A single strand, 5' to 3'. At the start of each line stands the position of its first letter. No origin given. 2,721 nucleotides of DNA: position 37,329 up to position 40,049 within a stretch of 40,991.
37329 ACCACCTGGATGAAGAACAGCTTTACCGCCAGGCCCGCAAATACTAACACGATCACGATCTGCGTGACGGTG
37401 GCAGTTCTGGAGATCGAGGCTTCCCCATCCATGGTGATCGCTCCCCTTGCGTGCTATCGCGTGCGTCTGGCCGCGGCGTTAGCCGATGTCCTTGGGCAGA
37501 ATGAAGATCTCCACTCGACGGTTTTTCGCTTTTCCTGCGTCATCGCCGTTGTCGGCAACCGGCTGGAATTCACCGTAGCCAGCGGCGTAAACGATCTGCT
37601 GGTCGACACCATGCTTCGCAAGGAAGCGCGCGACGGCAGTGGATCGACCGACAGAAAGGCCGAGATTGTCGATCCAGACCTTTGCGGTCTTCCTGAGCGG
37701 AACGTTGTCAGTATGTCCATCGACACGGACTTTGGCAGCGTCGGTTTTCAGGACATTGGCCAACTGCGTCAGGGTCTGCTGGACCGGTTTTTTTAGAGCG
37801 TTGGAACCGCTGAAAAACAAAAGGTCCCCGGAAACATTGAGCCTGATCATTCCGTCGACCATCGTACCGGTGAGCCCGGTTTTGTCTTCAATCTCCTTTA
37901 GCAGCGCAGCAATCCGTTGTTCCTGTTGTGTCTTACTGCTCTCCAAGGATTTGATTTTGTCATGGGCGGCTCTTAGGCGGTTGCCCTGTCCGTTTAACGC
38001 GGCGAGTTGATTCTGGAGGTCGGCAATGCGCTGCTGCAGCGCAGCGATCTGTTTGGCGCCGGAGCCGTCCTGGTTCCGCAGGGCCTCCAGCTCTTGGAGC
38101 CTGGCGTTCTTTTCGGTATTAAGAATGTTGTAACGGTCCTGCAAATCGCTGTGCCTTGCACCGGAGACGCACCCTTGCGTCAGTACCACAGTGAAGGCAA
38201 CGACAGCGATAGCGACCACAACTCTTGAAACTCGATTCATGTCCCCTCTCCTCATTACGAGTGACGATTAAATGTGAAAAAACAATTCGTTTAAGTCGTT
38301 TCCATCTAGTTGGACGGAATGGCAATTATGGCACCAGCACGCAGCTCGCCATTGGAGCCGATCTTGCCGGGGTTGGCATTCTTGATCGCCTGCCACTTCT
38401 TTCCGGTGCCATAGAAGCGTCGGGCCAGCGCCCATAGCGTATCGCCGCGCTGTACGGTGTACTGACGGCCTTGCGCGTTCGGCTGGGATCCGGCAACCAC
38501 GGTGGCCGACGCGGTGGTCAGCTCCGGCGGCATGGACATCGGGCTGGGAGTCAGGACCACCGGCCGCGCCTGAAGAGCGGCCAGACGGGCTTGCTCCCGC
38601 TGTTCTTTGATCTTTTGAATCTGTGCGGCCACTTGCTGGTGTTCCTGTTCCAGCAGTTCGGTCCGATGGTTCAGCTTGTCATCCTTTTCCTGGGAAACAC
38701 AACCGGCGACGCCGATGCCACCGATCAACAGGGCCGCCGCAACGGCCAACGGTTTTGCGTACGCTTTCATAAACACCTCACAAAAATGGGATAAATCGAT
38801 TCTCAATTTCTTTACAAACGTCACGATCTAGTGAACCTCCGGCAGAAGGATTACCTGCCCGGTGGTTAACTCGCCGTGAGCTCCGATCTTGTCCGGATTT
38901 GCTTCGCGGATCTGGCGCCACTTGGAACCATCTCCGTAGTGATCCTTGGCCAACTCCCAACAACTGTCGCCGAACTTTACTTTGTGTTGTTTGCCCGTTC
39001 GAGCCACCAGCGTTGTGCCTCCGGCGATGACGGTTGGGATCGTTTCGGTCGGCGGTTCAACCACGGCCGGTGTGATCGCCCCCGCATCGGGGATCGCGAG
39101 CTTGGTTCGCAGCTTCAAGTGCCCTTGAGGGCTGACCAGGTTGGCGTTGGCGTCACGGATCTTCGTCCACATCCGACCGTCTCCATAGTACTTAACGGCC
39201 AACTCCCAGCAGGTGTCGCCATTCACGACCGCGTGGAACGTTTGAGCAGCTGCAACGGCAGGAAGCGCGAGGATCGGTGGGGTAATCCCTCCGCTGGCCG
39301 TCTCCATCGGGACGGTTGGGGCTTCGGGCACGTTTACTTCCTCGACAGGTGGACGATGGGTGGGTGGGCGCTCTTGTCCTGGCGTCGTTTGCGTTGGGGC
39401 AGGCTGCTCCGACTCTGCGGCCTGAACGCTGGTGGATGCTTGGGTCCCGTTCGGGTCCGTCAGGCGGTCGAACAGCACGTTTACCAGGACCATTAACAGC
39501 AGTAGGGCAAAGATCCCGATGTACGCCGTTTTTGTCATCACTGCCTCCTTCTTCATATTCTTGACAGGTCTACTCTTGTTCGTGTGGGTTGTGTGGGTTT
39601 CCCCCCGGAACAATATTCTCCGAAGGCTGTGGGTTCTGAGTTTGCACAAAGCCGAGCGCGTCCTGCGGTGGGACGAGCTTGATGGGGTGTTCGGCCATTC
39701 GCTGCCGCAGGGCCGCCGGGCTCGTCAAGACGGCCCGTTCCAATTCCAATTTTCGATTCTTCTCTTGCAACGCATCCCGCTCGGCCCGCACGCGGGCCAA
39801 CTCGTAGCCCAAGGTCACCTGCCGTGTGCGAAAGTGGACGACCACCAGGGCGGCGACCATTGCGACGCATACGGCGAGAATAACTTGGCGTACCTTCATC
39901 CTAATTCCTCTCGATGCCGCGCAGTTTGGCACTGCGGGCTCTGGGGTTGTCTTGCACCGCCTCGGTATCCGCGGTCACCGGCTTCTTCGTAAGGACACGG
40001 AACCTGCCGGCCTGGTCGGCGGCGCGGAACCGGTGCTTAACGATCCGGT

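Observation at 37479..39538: Three-gene peptidoglycan-binding module inserted between ftsL and ftsI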

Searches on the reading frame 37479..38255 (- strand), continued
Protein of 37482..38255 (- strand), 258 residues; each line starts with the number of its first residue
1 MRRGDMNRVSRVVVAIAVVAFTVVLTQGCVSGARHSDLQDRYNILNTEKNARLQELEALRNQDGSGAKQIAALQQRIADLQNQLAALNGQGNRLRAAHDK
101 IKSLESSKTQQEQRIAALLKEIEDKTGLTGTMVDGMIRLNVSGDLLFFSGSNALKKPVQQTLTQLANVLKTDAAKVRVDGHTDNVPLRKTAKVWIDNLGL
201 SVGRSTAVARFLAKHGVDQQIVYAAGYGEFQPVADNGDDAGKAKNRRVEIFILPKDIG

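Call 61: fold_search(model_id=the predicted structure, library=pdb)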
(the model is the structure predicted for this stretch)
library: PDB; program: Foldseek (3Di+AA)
matches with E <= 10: 701; with E <= 0.001: 124
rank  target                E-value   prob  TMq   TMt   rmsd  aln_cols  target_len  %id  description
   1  6jfw_A                2.6e-13  1.00  0.48  0.83   3.0       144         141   29  Crystal structure of PA0833 periplasmic domain from Pseudomonas aeruginosa reveals an unexpected enlarged peptidoglyca (released 2019-03-20)
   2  9ljl_A                6.6e-12  1.00  0.50  0.80   3.0       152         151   27  Structure of the periplasmic domain of MotS from Bacillus subtilis in 300 mM NaCl (released 2025-02-26)
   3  3khn_B                1.6e-11  1.00  0.49  0.76   3.4       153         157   24  Crystal structure of putative MotB like protein DVU_2228 from Desulfovibrio vulgaris. (released 2009-12-01)
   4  3wpw_A                1.9e-11  1.00  0.52  0.86   1.8       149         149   28  Structure of PomBc5, a periplasmic fragment of PomB from Vibrio (released 2014-09-10)
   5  4b62                  1.9e-11  1.00  0.48  0.81   3.1       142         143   30  The structure of the cell wall anchor of the T6SS from Pseudomonas aeruginosa (released 2013-10-02)
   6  3khn_A                2.8e-11  1.00  0.49  0.73   3.3       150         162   25  Crystal structure of putative MotB like protein DVU_2228 from Desulfovibrio vulgaris. (released 2009-12-01)
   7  9ljm_A                5.2e-11  1.00  0.50  0.80   2.5       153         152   27  Structure of the periplasmic domain of MotS from Bacillus subtilis in 300 mM KCl (released 2025-02-26)
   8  2k1s_MODEL_1_A        6.7e-11  1.00  0.44  0.72   3.3       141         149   36  Solution NMR structure of the folded C-terminal fragment of YiaD from Escherichia coli. Northeast Structural G (released 2008-05-13)
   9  9ljk_A                6.7e-11  1.00  0.50  0.78   3.2       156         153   27  Structure of the periplasmic domain of MotS from Bacillus subtilis (released 2025-02-26)
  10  3s0h_A                9.7e-11  1.00  0.47  0.71   2.9       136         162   26  The crystal structure of the periplasmic domain of Helicobacter pylori MotB (residues 90-256). (released 2012-03-14)
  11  3s02_A                1.0e-10  1.00  0.46  0.77   2.3       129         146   26  The crystal structure of the periplasmic domain of Helicobacter pylori MotB (residues 103-256) (released 2012-03-14)
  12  3s0h_C                1.2e-10  1.00  0.47  0.69   2.8       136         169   26  The crystal structure of the periplasmic domain of Helicobacter pylori MotB (residues 90-256). (released 2012-03-14)
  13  9ljl_B                1.2e-10  1.00  0.49  0.76   2.9       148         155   28  Structure of the periplasmic domain of MotS from Bacillus subtilis in 300 mM NaCl (released 2025-02-26)
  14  3s0y_B                1.5e-10  1.00  0.46  0.71   2.7       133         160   26  The crystal structure of the periplasmic domain of MotB (residues 64-256). (released 2012-03-14)
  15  9ngu_Ah               2.3e-10  1.00  0.42  0.54   6.7       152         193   24  In situ cryo-EM structure of outer membrane cap (OMC) of the Legionella Dot/Icm T4SS machine (released 2025-09-17)
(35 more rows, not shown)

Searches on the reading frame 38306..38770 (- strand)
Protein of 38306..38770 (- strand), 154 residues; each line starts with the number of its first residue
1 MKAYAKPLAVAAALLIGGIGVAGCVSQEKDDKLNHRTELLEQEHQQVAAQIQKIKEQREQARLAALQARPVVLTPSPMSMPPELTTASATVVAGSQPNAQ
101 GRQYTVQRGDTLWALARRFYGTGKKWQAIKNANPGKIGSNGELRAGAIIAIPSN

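Call 5: search_protein_families(library=pfam, proteins=[window:38309-38770:-], max_evalue=0.1)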
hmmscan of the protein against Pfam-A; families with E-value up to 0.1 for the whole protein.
seq(154 aa): 7 families
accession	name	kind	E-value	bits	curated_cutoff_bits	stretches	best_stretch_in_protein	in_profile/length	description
PF01476.26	LysM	-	2.7e-10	40.5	20.9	1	104-152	1-43/43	LysM domain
PF05489.18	Phage_tail_X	-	0.00021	21.3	22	1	105-152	5-52/60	Phage Tail Protein X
PF23457.1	LysM2_NFP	-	0.0042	17.6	36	1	103-139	7-43/56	NFP LysM2 domain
PF17098.10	Wtap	-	0.025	14.9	35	1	27-79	3-51/155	WTAP/Mum2p family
PF11382.13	MctB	-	0.034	14.3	25.6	0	9-72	13-76/306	Copper transport outer membrane protein, MctB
PF21924.1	XRCC4_CC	-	0.074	13.6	27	1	9-60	5-55/78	XRCC4 coiled-coil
PF23472.1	LysM2_CERK1_LYK3_4_5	-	0.084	13.2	27.4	0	103-152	7-54/56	LYK3/4/5 LysM2 domain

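Call 24: search_protein_families(library=ncbifam, proteins=[window:38306-38770:-], max_evalue=0.01)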
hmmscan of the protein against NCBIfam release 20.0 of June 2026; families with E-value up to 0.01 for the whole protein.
window:38306-38770:- (154 aa): 13 families
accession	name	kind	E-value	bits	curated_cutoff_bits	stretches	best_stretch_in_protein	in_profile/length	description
NF008399.0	PRK11198.1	equivalog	6.4e-10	39.6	134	1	95-153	89-147/149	peptidoglycan-binding protein LysM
NF010723.1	PRK14125.1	equivalog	3.5e-05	23.7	60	1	91-152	22-85/87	cell division suppressor protein YneA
NF040598.1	Ala_zip_lipo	subfamily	0.00019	21.9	43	1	12-69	6-63/90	Lpp/OprI family alanine-zipper lipoprotein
NF041208.1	celldiv_DipM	equivalog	0.0002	20.7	740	1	18-153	97-229/419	cell division endopeptidase DipM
TIGR02899.1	spore_safA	subfamily_domain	0.00062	19.7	67.85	1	106-134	1-26/44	SafA/ExsA family spore coat assembly protein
NF008050.0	PRK10783.1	equivalog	0.00099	17.5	508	0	86-134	329-376/457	murein transglycosylase D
NF052398.1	Agg_Promo_Fact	equivalog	0.0011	19.2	170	0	87-133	14-57/202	aggregation-promoting factor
NF050804.1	CellDivDipMCaul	equivalog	0.0016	17.3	900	1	62-149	264-351/634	cell division endopeptidase DipM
NF042931.1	SAG1386_EF1546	equivalog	0.0031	17.6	80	1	8-137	34-142/158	SAG1386/EF1546 family surface-associated protein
NF012230.0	LWXIA_domain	equivalog_domain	0.0046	17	33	0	102-120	3-21/74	LWXIA domain-containing protein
NF047408.1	SA0632_fam_LP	equivalog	0.0046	16.6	70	1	12-60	6-54/68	SA0632 family lipoprotein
NF004974.0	PRK06347.1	equivalog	0.0056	15.7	701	1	89-123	535-569/592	1,4-beta-N-acetylmuramoylhydrolase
NF040883.1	amid_act_ActS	equivalog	0.0082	15.4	375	0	93-118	25-50/242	amidase activator ActS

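Call 45: search_solved_structures(query=window:38306-38770:-, max_evalue=0.01)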
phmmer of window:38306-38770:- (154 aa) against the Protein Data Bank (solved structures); distinct sequences matched with E-value up to 0.01: 11.
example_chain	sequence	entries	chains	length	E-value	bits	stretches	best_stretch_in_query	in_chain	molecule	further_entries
4uz2_A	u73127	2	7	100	0.00017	25.1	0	100-152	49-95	CELL WALL-BINDING ENDOPEPTIDASE-RELATED PROTEIN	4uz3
4s3k_A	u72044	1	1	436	0.00026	24.4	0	100-152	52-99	Spore germination protein YaaH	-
3jc8_Ta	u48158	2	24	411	0.00034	24.1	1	62-134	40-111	LysM domain protein | TsaP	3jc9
9g8s_T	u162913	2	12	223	0.00036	24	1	89-153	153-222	Peptidoglycan-binding LysM protein | gp61 - Tail tube initiator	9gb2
5yz6_A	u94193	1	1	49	0.00048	23.6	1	101-152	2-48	Chitinase, lysozyme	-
5k2l_A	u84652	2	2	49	0.001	22.5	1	101-152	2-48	Chitinase, lysozyme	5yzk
7pvc_A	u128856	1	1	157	0.0014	22.1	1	95-153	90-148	Potassium binding protein Kbp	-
8i2e_B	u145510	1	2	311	0.0023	21.4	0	92-122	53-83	Probable peptidoglycan endopeptidase LytE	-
4xcm_A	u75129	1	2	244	0.0023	21.4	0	100-152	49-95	Cell wall-binding endopeptidase-related protein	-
7vcm_A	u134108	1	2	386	0.0067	19.9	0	95-153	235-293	Green fluorescent protein,Potassium binding protein Kbp,Green fluorescent protein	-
4b8v_A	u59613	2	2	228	0.0091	19.5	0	94-137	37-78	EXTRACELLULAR PROTEIN 6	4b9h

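Call 55: search_protein_representatives(protein=window:38306-38770:-)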
Query: 154 residues. Proteins with E-value up to 0.001 (for the whole library): 14475; up to 1e-10: 1610; up to 1e-30: 9. The best 150 are listed.
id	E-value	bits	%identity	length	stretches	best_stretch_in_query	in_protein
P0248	8.5e-94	327.5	100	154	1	1-154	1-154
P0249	9.5e-51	188.0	40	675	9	88-153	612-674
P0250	3.6e-45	169.9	34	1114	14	67-123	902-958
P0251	7.7e-42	159.1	43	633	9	75-153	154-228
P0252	7.0e-40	152.7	39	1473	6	74-153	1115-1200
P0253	3.4e-33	131.1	35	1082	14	33-137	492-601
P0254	5.3e-33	130.4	53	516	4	101-140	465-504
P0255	1.9e-32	128.7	43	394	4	99-152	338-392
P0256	7.9e-31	123.4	40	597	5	83-152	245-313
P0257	1.1e-29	119.7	37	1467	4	73-153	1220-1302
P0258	1.5e-29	119.3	36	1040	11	99-152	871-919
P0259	4.5e-29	117.7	46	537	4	101-152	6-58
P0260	5.0e-29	117.6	37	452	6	101-152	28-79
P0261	1.0e-28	116.6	39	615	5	73-152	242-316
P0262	1.0e-28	116.6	33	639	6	86-153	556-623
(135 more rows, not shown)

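Call 79: predict_structure(protein=window:38306-38770:-)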
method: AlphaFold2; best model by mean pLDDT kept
length: 154 residues; sequences in the alignment: 1
mean_pLDDT: 57.9   pTM: 0.26
mean pLDDT of the five models: 57.9, 57.4, 56.7, 53.5, 52.7
residues with pLDDT >= 90: 19; 70-90: 17; 50-70: 58; < 50: 60
segments of 3 or more residues with pLDDT < 50: 1-3, 5-21, 78-101, 121-124, 152-154
pLDDT, mean of each block of 10 residues (from residue 1): 45 42 57 84 93 94 70 47 38 37 54 56 48 54 54 48
secondary structure, 60 per line:
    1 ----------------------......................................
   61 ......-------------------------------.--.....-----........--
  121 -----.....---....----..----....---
elements in order: H23-66 E101-105 H112-118 H126-130 E148-151

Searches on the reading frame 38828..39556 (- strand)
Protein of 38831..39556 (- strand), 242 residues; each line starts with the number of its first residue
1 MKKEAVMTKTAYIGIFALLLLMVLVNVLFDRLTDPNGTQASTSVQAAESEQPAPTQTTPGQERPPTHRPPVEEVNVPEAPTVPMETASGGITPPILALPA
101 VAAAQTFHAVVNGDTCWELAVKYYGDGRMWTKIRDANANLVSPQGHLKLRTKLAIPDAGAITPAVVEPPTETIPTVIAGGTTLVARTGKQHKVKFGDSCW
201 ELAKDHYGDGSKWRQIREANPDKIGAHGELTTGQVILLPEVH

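Call 5: search_protein_families(library=pfam, proteins=[window:38831-39556:-], max_evalue=0.1)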
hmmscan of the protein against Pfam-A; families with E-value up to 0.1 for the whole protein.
seq(242 aa): 3 families
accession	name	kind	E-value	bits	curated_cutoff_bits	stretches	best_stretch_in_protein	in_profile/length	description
PF01476.26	LysM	-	4.3e-15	55.8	20.9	2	191-239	1-43/43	LysM domain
PF05489.18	Phage_tail_X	-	6.7e-05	22.9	22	1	108-158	4-54/60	Phage Tail Protein X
PF23457.1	LysM2_NFP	-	0.033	14.7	36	0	191-224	8-41/56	NFP LysM2 domain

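Call 24: search_protein_families(library=ncbifam, proteins=[window:38828-39538:-], max_evalue=0.01)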
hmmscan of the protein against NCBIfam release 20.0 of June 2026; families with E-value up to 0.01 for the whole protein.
window:38828-39538:- (236 aa): 6 families
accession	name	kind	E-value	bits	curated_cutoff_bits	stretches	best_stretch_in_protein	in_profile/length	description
NF008399.0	PRK11198.1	equivalog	1e-17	64.9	134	2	181-234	94-147/149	peptidoglycan-binding protein LysM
NF046106.1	ResusProRpf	equivalog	4.9e-08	32.9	180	1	184-234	208-257/258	resuscitation-promoting factor Rpf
NF033163.1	lipo_LipL71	equivalog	3.4e-05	23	600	0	190-233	414-459/471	lipoprotein LipL71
NF010723.1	PRK14125.1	equivalog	4.8e-05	23.2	60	0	183-231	33-83/87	cell division suppressor protein YneA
TIGR02899.1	spore_safA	subfamily_domain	0.00012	21.9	67.85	0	104-118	1-15/44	SafA/ExsA family spore coat assembly protein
NF033598.2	elast_bind_EbpS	equivalog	0.0011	18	300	0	97-131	446-482/498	elastin-binding protein EbpS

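Call 25: find_homologous_proteins(query=window:38828-39538:-, max_evalue=0.001)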
Query window:38828-39538:- (236 aa): 7 proteins with E <= 0.001 among 1220 candidates.
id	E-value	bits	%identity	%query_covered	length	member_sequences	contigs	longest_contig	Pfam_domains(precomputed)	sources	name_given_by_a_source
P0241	9.6e-155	531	100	100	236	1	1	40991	PF01476.27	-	-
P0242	2.3e-10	58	26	93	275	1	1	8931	PF05489.19,PF01476.27,PF23472.2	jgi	jgi:nucleoid-associated protein YgaU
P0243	1.8e-4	39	58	16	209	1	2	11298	PF01476.27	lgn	-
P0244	2.3e-4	39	43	22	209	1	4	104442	PF01476.27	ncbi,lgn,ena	-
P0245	3.2e-4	38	49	22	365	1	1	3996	PF01476.27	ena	-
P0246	3.6e-4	38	49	21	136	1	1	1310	PF01476.27,PF00535.33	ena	-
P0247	5.0e-4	38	49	21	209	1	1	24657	PF01476.27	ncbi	-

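Call 26: find_encoding_contigs(protein=P0242, flank=10000, max_places=2)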
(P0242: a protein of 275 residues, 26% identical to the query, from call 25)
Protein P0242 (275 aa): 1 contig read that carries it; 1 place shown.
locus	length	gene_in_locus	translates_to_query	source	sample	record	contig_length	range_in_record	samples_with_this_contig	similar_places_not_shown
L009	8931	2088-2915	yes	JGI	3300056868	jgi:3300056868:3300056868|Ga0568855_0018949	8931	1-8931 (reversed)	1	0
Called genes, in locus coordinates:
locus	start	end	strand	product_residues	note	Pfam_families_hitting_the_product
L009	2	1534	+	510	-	?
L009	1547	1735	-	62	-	PF13459:Fer4_15, PF13370:Fer4_13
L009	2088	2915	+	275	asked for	PF23472:LysM2_CERK1_LYK3_4_5 (faint), PF01476:LysM (weak), PF05489:Phage_tail_X (faint), PF01476:LysM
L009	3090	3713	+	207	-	PF02985:HEAT (faint), PF13646:HEAT_2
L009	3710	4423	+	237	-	-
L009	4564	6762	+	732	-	PF13709:DUF4159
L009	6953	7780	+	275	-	-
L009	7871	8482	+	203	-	PF02632:BioY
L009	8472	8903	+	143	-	PF06935:DUF1284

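Call 27: find_encoding_contigs(protein=P0244, flank=8000, max_places=2)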
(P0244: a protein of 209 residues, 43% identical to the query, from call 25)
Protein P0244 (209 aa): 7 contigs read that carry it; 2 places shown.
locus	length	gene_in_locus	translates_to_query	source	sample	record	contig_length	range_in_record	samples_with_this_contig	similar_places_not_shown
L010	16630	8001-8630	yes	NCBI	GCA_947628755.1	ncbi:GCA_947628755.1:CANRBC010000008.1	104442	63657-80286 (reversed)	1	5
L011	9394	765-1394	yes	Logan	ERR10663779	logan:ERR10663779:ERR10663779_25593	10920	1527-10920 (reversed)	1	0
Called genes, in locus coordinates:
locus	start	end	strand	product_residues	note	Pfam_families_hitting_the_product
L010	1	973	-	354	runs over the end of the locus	PF03033:Glyco_transf_28, PF13528:Glyco_trans_1_3 (faint), PF04101:Glyco_tran_28_C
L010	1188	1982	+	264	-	PF00702:Hydrolase, PF13419:HAD_2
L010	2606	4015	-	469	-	PF14238:DUF4340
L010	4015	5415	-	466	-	PF23357:DUF7088 (weak), PF09822:ABC_transp_aux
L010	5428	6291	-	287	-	PF12679:ABC2_membrane_2, PF12698:ABC2_membrane_3, PF13346:ABC2_membrane_5 (weak)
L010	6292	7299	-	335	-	PF00005:ABC_tran, PF13304:AAA_21 (weak)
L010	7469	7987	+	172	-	-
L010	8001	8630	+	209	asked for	PF01476:LysM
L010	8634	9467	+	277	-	-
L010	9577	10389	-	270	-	-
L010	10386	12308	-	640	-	PF02571:CbiJ, PF00590:TP_methylase, PF13649:Methyltransf_25 (weak)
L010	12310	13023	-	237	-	PF00590:TP_methylase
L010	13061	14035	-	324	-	PF11760:CbiG_N, PF11761:CbiG_mid, PF01890:CbiG_C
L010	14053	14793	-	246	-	PF00590:TP_methylase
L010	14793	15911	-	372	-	PF01888:CbiD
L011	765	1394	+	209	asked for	PF01476:LysM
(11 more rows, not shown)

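Call 46: search_solved_structures(query=window:38828-39538:-, max_evalue=0.01)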
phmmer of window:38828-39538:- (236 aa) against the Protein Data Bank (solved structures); distinct sequences matched with E-value up to 0.01: 2.
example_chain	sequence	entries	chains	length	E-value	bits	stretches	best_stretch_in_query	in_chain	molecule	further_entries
9gtp_P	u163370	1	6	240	0.00093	21.9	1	177-233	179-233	LysM domain-containing protein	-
3jc8_Ta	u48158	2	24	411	0.0044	19.7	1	87-138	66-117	LysM domain protein | TsaP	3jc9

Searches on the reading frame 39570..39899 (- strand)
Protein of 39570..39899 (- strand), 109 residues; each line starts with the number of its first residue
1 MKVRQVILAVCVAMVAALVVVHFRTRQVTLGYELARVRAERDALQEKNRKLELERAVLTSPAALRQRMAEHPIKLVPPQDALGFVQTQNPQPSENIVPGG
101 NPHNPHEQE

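Call 5: search_protein_families(library=pfam, proteins=[window:39573-39899:-], max_evalue=0.1)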
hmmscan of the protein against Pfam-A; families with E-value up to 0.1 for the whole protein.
seq(109 aa): 2 families
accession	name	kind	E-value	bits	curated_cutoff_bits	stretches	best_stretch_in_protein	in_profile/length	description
PF04999.18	FtsL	-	4.8e-05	23.8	22.9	1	5-76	16-85/97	Cell division protein FtsL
PF17512.7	Sh_2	-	0.065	13.5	27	1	7-63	28-84/174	Metapneumovirus Small hydrophobic protein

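Call 24: search_protein_families(library=ncbifam, proteins=[window:39570-39899:-], max_evalue=0.01)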
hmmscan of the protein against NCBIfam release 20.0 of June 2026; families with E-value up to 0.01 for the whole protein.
window:39570-39899:- (109 aa): 3 families
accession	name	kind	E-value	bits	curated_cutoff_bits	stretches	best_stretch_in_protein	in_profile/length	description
TIGR02209.1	ftsL_broad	equivalog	5.1e-09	35.9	42.45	1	5-81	5-79/85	cell division protein FtsL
NF053549.1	FtsL_Actino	equivalog_domain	2.5e-07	30.5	55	1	4-79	2-75/83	cell division protein FtsL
NF049847.1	FtsL_COG5462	equivalog_domain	2.7e-06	26.9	50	1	7-79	5-79/85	cell division protein FtsL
